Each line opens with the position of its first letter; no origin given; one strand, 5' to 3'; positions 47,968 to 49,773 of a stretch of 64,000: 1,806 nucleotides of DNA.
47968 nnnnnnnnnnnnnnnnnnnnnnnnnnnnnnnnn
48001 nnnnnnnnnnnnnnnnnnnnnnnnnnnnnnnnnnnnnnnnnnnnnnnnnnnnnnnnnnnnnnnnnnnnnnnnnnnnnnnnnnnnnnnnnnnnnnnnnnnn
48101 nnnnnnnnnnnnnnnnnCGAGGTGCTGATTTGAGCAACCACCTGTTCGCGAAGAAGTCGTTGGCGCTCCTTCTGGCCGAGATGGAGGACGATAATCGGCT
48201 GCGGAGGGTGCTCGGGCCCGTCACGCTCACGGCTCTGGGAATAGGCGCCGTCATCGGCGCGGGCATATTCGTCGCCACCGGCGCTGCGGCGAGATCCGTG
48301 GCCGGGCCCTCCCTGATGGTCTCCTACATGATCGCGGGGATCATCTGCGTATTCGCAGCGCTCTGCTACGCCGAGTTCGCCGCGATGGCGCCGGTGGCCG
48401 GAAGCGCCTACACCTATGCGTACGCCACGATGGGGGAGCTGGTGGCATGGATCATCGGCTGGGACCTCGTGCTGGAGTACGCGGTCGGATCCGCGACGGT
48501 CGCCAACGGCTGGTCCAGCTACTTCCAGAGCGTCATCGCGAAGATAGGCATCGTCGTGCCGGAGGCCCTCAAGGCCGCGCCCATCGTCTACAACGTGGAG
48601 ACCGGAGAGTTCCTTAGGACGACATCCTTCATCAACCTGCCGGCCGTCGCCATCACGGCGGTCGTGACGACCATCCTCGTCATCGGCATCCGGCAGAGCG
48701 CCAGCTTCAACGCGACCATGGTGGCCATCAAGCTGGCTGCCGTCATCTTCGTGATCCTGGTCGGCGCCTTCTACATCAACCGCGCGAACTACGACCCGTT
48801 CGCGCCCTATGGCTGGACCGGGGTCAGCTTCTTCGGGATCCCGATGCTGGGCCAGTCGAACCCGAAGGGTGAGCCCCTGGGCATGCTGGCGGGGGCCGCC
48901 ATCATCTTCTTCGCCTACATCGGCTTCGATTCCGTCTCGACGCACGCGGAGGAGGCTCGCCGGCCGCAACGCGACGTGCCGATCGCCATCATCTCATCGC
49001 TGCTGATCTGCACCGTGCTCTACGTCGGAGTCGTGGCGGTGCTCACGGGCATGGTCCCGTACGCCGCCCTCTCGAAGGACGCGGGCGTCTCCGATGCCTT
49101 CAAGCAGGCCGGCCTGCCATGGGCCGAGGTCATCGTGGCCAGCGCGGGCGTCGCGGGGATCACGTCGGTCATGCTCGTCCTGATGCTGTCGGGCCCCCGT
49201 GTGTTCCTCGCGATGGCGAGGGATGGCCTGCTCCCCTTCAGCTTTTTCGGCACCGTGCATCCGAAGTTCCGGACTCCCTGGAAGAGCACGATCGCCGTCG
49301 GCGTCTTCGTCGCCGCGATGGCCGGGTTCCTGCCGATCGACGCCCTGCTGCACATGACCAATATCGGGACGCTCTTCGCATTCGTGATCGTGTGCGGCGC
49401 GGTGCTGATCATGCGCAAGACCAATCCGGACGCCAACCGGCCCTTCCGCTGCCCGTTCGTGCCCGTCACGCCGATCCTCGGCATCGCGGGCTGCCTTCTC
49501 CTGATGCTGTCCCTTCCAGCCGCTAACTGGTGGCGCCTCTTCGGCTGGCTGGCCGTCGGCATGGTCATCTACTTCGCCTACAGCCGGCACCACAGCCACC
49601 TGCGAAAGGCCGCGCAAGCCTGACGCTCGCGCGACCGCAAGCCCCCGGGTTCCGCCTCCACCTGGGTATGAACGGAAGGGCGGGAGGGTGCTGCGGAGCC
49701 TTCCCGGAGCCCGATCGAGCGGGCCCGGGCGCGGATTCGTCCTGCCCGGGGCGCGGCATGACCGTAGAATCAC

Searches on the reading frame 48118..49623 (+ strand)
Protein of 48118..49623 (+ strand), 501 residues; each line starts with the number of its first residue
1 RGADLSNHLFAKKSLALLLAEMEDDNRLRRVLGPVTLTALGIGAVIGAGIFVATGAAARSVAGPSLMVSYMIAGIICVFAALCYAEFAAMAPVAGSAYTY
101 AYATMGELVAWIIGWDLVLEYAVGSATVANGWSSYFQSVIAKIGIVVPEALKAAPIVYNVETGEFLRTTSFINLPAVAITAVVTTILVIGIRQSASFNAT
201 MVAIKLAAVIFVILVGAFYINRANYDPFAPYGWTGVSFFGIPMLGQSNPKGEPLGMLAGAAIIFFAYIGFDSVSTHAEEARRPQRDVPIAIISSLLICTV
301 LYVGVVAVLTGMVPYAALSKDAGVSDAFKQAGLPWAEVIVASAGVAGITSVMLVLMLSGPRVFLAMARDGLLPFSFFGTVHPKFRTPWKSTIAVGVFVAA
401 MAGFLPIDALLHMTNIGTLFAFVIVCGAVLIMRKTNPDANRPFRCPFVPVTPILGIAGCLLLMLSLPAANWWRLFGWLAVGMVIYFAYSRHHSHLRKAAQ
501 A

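Call 11: search_protein_families(library=pfam, proteins=[window:48118-49623:+], max_evalue=0.01)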
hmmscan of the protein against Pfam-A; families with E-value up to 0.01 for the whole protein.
window:48118-49623:+ (501 aa): 3 families
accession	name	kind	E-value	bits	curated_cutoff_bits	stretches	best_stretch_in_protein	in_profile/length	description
PF13520.12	AA_permease_2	-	8.2e-59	200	27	1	32-464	1-402/427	Amino acid permease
PF00324.27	AA_permease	-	4.4e-46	158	24.6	1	39-464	4-418/470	Amino acid permease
PF13906.12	AA_permease_C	-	5.3e-14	52.5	27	1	443-493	1-51/51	C-terminus of AA_permease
